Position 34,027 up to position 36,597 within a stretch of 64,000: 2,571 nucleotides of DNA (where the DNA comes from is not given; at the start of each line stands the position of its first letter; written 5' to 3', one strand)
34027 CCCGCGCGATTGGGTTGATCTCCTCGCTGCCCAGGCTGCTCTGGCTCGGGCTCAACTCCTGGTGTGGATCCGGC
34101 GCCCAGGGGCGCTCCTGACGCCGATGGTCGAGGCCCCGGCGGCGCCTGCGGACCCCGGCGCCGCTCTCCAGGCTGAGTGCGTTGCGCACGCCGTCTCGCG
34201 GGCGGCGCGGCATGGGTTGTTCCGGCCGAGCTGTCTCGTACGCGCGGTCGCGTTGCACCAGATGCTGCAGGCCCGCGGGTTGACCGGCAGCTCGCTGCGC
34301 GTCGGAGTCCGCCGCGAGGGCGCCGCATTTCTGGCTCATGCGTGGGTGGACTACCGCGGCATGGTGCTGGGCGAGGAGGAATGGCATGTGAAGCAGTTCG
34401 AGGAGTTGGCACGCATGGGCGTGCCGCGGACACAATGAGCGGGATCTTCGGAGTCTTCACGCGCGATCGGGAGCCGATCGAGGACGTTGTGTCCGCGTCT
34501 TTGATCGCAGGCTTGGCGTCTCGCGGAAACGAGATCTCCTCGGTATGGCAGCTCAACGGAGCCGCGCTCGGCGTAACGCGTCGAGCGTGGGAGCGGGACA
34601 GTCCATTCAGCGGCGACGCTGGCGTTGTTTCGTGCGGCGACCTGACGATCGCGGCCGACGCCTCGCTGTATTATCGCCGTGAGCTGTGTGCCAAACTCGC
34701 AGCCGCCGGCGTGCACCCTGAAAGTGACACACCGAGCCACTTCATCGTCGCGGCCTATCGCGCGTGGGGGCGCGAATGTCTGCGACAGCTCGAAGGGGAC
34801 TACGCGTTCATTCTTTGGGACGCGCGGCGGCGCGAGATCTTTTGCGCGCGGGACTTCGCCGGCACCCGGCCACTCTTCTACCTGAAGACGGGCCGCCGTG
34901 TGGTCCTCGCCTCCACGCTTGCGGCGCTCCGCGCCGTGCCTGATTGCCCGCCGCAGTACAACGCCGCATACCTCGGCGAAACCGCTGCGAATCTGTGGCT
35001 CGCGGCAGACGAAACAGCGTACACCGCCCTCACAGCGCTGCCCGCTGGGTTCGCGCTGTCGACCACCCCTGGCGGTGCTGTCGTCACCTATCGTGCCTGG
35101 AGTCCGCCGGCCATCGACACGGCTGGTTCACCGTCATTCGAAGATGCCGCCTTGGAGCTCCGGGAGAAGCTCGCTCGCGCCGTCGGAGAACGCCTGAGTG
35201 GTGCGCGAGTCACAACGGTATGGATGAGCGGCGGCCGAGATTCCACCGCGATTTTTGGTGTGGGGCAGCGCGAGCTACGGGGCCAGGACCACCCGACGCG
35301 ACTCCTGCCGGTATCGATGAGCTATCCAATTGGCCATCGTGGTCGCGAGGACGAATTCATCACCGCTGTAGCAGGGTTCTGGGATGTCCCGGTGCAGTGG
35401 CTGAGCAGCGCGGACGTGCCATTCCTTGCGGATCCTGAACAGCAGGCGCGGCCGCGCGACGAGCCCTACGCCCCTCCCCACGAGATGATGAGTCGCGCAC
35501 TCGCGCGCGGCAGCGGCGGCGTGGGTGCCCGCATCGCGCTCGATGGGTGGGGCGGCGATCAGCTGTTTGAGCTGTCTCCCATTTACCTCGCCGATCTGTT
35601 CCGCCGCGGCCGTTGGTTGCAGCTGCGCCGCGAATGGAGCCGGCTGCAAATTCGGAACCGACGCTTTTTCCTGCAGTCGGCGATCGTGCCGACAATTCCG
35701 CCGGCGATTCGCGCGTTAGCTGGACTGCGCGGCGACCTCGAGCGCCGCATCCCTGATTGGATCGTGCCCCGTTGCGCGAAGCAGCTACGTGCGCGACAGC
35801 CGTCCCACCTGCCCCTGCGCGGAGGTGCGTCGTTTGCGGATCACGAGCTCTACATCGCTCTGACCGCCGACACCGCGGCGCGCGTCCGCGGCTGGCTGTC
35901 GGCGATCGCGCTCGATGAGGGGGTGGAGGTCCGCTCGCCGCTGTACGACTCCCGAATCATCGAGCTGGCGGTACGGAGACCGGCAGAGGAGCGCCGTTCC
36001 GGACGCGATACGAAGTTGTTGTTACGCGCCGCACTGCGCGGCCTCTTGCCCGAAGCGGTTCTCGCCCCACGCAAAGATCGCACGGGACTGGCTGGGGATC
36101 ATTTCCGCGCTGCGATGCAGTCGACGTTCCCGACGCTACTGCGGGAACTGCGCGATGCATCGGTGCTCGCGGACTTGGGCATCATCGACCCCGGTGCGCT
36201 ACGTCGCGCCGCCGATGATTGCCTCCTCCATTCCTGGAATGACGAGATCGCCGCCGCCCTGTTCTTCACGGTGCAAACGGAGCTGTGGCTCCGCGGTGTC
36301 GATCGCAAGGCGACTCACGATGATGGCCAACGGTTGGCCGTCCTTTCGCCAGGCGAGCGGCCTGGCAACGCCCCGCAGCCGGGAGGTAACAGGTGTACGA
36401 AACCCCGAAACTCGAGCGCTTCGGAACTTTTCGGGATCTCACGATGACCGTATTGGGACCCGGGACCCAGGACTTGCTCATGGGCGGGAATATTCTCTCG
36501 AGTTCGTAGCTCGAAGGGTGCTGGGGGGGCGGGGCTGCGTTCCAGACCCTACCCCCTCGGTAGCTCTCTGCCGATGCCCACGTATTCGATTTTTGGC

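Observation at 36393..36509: Unannotated 38-codon precursor gene whose leader is encoded inside the cyclase 3-prime end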

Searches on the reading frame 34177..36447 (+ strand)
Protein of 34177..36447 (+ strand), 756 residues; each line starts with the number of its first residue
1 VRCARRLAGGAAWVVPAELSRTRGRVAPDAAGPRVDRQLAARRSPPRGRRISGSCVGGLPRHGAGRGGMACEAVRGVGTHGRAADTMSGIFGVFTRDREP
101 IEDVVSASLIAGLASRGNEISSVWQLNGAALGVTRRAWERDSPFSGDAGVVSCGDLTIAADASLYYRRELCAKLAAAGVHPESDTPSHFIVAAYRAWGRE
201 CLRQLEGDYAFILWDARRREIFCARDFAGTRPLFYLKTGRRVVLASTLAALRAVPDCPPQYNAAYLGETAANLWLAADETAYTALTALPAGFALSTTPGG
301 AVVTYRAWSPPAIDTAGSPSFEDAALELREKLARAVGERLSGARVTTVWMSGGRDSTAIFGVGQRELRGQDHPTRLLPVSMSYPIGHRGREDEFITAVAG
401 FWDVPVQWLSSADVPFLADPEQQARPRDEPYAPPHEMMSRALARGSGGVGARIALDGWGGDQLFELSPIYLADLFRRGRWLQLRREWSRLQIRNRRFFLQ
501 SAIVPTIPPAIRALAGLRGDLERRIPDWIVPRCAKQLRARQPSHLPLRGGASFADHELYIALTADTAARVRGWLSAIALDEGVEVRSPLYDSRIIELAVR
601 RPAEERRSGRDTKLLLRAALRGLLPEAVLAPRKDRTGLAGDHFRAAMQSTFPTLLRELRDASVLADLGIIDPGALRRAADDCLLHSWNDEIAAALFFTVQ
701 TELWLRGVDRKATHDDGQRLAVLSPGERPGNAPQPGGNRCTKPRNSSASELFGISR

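Call 7: search_protein_families(library=pfam, proteins=[window:34177-36447:+], max_evalue=0.01)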
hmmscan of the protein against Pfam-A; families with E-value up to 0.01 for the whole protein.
window:34177-36447:+ (756 aa): 4 families
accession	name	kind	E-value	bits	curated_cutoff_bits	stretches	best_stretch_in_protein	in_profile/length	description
PF00733.27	Asn_synthase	-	6.3e-30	105.4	21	1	327-706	1-354/354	Asparagine synthase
PF13537.11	GATase_7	-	1.5e-22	80.4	25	1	152-252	20-122/123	Glutamine amidotransferase domain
PF13522.11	GATase_6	-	3.6e-16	59.8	27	1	124-246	7-129/130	Glutamine amidotransferase domain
PF12481.13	DUF3700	-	6.8e-05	22.9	27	1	200-243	124-168/228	Aluminium induced protein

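Call 9: search_protein_families(library=ncbifam, proteins=[window:34435-36447:+], max_evalue=1)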
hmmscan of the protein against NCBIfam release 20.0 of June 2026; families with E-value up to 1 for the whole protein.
window:34435-36447:+ (670 aa): 7 families
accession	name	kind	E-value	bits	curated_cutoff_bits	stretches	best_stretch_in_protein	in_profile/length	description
NF033535.1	lass_lactam_cya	exception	2.4e-69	234.6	525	2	1-404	1-402/668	lasso peptide isopeptide bond-forming cyclase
TIGR01536.1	asn_synth_AEB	equivalog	8e-43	147.2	267.1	1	3-547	2-514/517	asparagine synthase (glutamine-hydrolyzing)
NF033561.1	macrolact_Ik_Al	subfamily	2.6e-38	132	300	1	119-624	79-560/561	albusnodin/ikarugamycin family macrolactam cyclase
TIGR03108.1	eps_aminotran_1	hypoth_equivalog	1.5e-37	129.6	816.9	2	1-378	1-371/628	XrtA/PEP-CTERM system amidotransferase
TIGR03104.1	trio_amidotrans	equivalog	1.3e-33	116.1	570.1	2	1-276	1-279/589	N-acetylglutaminylglutamine amidotransferase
NF006949.0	PRK09431.1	equivalog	2.3e-24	85.9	499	3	1-168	1-168/554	asparagine synthase B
TIGR01134.1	purF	equivalog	0.061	12.7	350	1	113-166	149-200/432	amidophosphoribosyltransferase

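Call 12: find_related_loci(query=window:34435-36444:+, collection=genome_contigs, flank=6000)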
Query window:34435-36444:+ (670 aa) in genome_contigs; peptide patterns used: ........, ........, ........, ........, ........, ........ (x = any residue, [..] = any of these).
28 stretches matched a pattern; 1 encode a relative of the query (tblastn E <= 1e-3); 1 distinct loci.
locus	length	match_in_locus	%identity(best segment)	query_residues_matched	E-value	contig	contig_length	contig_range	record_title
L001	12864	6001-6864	28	1-286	2e-20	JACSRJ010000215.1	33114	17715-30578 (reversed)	MAG: Anaerolinea sp. isolate CH2 contig-70_1195, whole genome shotgun sequence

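Call 13: find_homologous_proteins(query=window:34435-36444:+, max_evalue=1e-20)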
Query window:34435-36444:+ (670 aa): 381 proteins with E <= 1e-20 among 8000 candidates; the best 120 are listed.
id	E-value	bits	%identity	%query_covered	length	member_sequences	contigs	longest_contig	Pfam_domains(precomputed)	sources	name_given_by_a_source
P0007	0.0e+0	1507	100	100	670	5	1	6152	PF00733.28,PF13522.12,PF13537.12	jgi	-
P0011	0.0e+0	1180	78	98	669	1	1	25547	PF00733.28,PF13522.12,PF13537.12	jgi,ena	jgi:asparagine synthase (glutamine-hydrolysing)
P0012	5.5e-237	807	58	96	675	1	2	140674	PF12481.14,PF00733.28,PF13522.12,PF13537.12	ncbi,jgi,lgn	jgi:asparagine synthase (glutamine-hydrolysing)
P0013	2.0e-235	802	58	100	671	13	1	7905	PF12481.14,PF00733.28,PF13522.12,PF13537.12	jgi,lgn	-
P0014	1.3e-234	799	56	98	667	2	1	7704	PF12481.14,PF00733.28,PF13522.12,PF13537.12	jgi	jgi:asparagine synthase (glutamine-hydrolysing)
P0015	2.0e-228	778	58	94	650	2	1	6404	PF12481.14,PF00733.28,PF13522.12,PF13537.12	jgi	jgi:asparagine synthase (glutamine-hydrolysing)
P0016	4.4e-223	761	55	100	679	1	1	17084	PF00733.28,PF13522.12,PF13537.12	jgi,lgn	jgi:asparagine synthase (glutamine-hydrolysing)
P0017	6.0e-221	754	55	100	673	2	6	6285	PF12481.14,PF00733.28,PF13522.12,PF13537.12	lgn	-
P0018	3.3e-218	745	56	98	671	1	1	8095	PF12481.14,PF00733.28,PF13522.12,PF13537.12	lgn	-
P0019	2.6e-212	725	55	95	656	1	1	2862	PF00733.28,PF13522.12,PF13537.12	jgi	jgi:asparagine synthase (glutamine-hydrolysing)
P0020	3.9e-196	672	51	98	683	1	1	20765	PF12481.14,PF00733.28,PF13522.12,PF13537.12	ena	-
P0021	7.9e-192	657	52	93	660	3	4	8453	PF00733.28,PF13522.12,PF13537.12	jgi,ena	-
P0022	3.0e-190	652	52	92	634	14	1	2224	PF00733.28,PF13522.12,PF13537.12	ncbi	-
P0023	4.7e-187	642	51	93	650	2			PF12481.14,PF00733.28,PF13522.12,PF13537.12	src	-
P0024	6.4e-186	638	51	93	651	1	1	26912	PF12481.14,PF00733.28,PF13522.12,PF13537.12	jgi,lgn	jgi:asparagine synthase (glutamine-hydrolysing)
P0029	1.5e-178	614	46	100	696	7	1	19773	PF12481.14,PF00733.28,PF13522.12,PF13537.12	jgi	jgi:asparagine synthase (glutamine-hydrolysing)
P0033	1.4e-172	594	48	96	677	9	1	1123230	PF12481.14,PF00733.28,PF13522.12,PF13537.12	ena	-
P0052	2.2e-153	530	47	89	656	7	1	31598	PF00733.28,PF13522.12,PF13537.12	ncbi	ncbi:MAG: asparagine synthetase B family protein [Longimicrobiaceae bacterium]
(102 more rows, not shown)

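Call 14: find_encoding_contigs(protein=P0011, flank=5000, max_places=2)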
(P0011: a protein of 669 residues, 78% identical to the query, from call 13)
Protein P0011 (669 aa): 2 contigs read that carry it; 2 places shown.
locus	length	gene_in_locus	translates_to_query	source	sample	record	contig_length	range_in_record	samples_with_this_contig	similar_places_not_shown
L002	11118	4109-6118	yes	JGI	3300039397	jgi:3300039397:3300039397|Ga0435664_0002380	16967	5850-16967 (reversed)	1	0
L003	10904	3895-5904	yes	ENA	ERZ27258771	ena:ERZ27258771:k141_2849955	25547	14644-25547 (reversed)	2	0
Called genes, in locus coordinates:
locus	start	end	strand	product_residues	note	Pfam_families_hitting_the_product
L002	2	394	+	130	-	?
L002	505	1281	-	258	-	PF00551:Formyl_trans_N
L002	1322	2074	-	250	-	PF01522:Polysacc_deac_1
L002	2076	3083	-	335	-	PF01073:3Beta_HSD, PF01370:Epimerase, PF02719:Polysacc_synt_2, PF04321:RmlD_sub_bind, PF05368:NmrA, PF07993:NAD_binding_4, PF16363:GDP_Man_Dehyd, PF13460:NAD_binding_10, +1 more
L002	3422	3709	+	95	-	PF05402:PqqD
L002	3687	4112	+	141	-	PF13471:Transglut_core3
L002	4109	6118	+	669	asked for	PF13522:GATase_6, PF13537:GATase_7, PF00733:Asn_synthase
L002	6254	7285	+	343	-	PF27840:ScmC (faint)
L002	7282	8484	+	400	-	PF14907:NTP_transf_5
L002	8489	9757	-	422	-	PF05496:RuvB_N, PF00004:AAA, PF00158:Sigma54_activat (faint), PF16193:AAA_assoc_2, PF12002:MgsA_C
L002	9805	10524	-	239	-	PF02535:Zip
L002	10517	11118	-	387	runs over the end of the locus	PF01743:PolyA_pol, PF12627:PolyA_pol_RNAbd, PF13735:tRNA_NucTran2_2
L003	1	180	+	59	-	?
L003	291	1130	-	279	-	PF00551:Formyl_trans_N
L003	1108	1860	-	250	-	PF01522:Polysacc_deac_1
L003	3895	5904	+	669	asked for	PF13522:GATase_6, PF13537:GATase_7, PF00733:Asn_synthase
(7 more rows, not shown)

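Call 15: find_encoding_contigs(protein=P0012, flank=5000, max_places=2)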
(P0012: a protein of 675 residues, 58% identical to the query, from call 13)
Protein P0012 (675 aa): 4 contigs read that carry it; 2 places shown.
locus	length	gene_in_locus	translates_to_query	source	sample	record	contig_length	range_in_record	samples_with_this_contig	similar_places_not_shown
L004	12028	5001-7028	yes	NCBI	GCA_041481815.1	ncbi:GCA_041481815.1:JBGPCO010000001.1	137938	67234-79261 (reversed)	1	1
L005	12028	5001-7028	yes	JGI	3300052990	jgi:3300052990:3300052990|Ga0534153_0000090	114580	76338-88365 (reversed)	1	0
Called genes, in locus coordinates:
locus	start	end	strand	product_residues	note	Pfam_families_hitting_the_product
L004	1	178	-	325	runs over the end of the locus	PF13489:Methyltransf_23, PF08241:Methyltransf_11, PF08242:Methyltransf_12 (weak), PF13649:Methyltransf_25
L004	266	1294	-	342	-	PF02388:FemAB (faint), PF13480:Acetyltransf_6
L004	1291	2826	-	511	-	PF01451:LMWPc, PF01522:Polysacc_deac_1, PF11959:DUF3473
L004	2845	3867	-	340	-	PF01073:3Beta_HSD, PF01370:Epimerase, PF02719:Polysacc_synt_2, PF04321:RmlD_sub_bind, PF05368:NmrA, PF13460:NAD_binding_10, PF16363:GDP_Man_Dehyd, PF07993:NAD_binding_4, +1 more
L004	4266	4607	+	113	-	PF05402:PqqD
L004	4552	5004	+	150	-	PF13471:Transglut_core3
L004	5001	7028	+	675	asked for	PF13522:GATase_6, PF13537:GATase_7, PF12481:DUF3700 (faint), PF00733:Asn_synthase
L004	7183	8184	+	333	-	-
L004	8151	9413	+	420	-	PF14907:NTP_transf_5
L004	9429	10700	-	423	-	PF05496:RuvB_N, PF00004:AAA, PF16193:AAA_assoc_2, PF12002:MgsA_C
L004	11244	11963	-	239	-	PF02535:Zip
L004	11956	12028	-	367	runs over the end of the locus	PF01743:PolyA_pol, PF12627:PolyA_pol_RNAbd, PF13735:tRNA_NucTran2_2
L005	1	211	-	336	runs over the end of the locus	PF13489:Methyltransf_23, PF08241:Methyltransf_11, PF08242:Methyltransf_12 (weak), PF13649:Methyltransf_25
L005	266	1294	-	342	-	PF02388:FemAB (faint), PF13480:Acetyltransf_6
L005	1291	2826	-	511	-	PF01451:LMWPc, PF01522:Polysacc_deac_1, PF11959:DUF3473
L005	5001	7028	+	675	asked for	PF13522:GATase_6, PF13537:GATase_7, PF12481:DUF3700 (faint), PF00733:Asn_synthase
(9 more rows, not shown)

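Call 16: find_encoding_contigs(protein=P0016, flank=5000, max_places=2)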
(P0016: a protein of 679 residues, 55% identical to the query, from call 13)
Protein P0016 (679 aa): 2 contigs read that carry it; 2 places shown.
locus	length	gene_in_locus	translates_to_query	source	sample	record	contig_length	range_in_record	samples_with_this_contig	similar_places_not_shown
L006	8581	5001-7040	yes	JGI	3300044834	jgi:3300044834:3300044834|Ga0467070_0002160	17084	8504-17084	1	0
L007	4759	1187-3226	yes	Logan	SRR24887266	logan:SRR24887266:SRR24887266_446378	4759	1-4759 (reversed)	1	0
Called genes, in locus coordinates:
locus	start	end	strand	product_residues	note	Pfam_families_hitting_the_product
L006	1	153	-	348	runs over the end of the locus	PF02388:FemAB (faint), PF13480:Acetyltransf_6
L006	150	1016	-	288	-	PF01522:Polysacc_deac_1, PF11959:DUF3473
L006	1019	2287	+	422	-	PF04892:VanZ-LLP1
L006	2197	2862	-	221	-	PF01451:LMWPc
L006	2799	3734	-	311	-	PF01073:3Beta_HSD, PF01370:Epimerase, PF02719:Polysacc_synt_2, PF04321:RmlD_sub_bind, PF05368:NmrA (weak), PF07993:NAD_binding_4, PF13460:NAD_binding_10, PF16363:GDP_Man_Dehyd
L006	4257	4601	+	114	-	PF05402:PqqD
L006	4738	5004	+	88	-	PF13471:Transglut_core3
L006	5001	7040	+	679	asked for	PF13522:GATase_6, PF13537:GATase_7, PF00733:Asn_synthase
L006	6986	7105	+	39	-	-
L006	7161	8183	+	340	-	PF27840:ScmC (faint)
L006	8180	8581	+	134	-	?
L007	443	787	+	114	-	PF05402:PqqD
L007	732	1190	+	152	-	PF13471:Transglut_core3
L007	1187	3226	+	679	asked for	PF13522:GATase_6, PF13537:GATase_7, PF00733:Asn_synthase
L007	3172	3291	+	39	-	-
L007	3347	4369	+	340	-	PF27840:ScmC (faint)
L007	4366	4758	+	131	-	?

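Call 17: find_encoding_contigs(protein=P0020, flank=4000, max_places=1)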
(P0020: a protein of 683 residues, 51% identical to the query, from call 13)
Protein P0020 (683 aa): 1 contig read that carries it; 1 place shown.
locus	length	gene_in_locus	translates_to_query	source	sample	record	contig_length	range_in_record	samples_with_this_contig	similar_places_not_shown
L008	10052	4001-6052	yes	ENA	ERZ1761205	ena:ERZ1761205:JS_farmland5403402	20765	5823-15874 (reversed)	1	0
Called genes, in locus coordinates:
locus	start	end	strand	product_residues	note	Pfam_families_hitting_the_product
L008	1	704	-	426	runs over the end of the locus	PF04932:Wzy_C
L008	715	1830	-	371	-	PF00535:Glycos_transf_2, PF13641:Glyco_tranf_2_3, PF13632:Glyco_trans_2_3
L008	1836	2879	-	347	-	PF01073:3Beta_HSD, PF01370:Epimerase, PF02719:Polysacc_synt_2, PF04321:RmlD_sub_bind, PF05368:NmrA, PF07993:NAD_binding_4, PF16363:GDP_Man_Dehyd, PF13460:NAD_binding_10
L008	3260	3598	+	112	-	PF05402:PqqD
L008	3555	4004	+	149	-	PF13471:Transglut_core3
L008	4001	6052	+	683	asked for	PF13522:GATase_6, PF13537:GATase_7, PF12481:DUF3700 (weak), PF00733:Asn_synthase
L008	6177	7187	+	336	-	-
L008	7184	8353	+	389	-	PF14907:NTP_transf_5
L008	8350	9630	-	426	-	PF05496:RuvB_N, PF00004:AAA, PF00158:Sigma54_activat (faint), PF16193:AAA_assoc_2, PF12002:MgsA_C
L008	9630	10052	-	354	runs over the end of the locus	PF05175:MTS, PF13847:Methyltransf_31 (weak)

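Call 18: find_encoding_contigs(protein=P0029, flank=4000, max_places=1)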
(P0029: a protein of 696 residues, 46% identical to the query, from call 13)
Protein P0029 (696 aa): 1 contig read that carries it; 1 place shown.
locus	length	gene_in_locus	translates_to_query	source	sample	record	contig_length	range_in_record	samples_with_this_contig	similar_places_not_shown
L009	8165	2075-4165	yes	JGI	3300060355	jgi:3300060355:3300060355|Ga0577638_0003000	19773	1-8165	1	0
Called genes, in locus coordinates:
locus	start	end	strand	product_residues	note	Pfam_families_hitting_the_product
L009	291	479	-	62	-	-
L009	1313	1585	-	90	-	-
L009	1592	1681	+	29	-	-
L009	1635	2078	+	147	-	PF13471:Transglut_core3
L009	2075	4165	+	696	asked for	PF13522:GATase_6, PF13537:GATase_7, PF12481:DUF3700 (weak), PF00733:Asn_synthase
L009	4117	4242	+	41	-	-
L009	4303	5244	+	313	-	-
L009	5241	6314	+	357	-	PF00005:ABC_tran, PF13304:AAA_21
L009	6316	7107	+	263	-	PF12698:ABC2_membrane_3 (weak), PF01061:ABC2_membrane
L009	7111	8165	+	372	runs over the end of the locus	PF14907:NTP_transf_5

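Call 19: find_encoding_contigs(protein=P0033, flank=4000, max_places=1)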
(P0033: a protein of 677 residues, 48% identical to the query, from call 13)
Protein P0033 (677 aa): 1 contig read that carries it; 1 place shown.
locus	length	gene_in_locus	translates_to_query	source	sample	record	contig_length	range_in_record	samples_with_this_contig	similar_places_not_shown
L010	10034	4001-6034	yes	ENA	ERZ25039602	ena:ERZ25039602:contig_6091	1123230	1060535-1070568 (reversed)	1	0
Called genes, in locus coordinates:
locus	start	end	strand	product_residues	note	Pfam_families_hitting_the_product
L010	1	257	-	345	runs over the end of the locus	PF02388:FemAB (faint), PF13480:Acetyltransf_6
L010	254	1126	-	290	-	PF01522:Polysacc_deac_1, PF11959:DUF3473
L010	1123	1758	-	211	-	PF01451:LMWPc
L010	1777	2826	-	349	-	PF01073:3Beta_HSD, PF01370:Epimerase, PF02719:Polysacc_synt_2, PF04321:RmlD_sub_bind, PF05368:NmrA, PF16363:GDP_Man_Dehyd, PF13460:NAD_binding_10, PF07993:NAD_binding_4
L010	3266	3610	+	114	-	PF05402:PqqD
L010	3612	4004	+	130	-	PF13471:Transglut_core3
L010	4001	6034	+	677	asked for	PF13522:GATase_6, PF13537:GATase_7, PF12481:DUF3700 (weak), PF00733:Asn_synthase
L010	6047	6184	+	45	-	-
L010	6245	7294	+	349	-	-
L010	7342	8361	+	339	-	PF00005:ABC_tran, PF13304:AAA_21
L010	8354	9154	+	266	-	PF01061:ABC2_membrane, PF12698:ABC2_membrane_3 (weak)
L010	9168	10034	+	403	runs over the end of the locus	PF14907:NTP_transf_5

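Call 20: find_encoding_contigs(protein=P0052, flank=4000, max_places=1)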
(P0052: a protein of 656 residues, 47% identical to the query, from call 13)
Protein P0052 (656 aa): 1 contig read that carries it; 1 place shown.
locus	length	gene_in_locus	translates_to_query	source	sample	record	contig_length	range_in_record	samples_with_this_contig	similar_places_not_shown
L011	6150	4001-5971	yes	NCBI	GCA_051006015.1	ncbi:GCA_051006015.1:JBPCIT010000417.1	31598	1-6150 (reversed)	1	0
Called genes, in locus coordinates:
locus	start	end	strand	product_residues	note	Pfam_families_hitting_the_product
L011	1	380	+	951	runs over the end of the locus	PF02190:LON_substr_bdg, PF00004:AAA, PF22667:Lon_lid, PF05362:Lon_C, PF13541:ChlI (weak), PF05402:PqqD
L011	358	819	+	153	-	PF13471:Transglut_core3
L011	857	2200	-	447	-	PF00375:SDF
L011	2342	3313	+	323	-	-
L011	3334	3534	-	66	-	-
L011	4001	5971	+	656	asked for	PF13522:GATase_6, PF13537:GATase_7, PF00733:Asn_synthase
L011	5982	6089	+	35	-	-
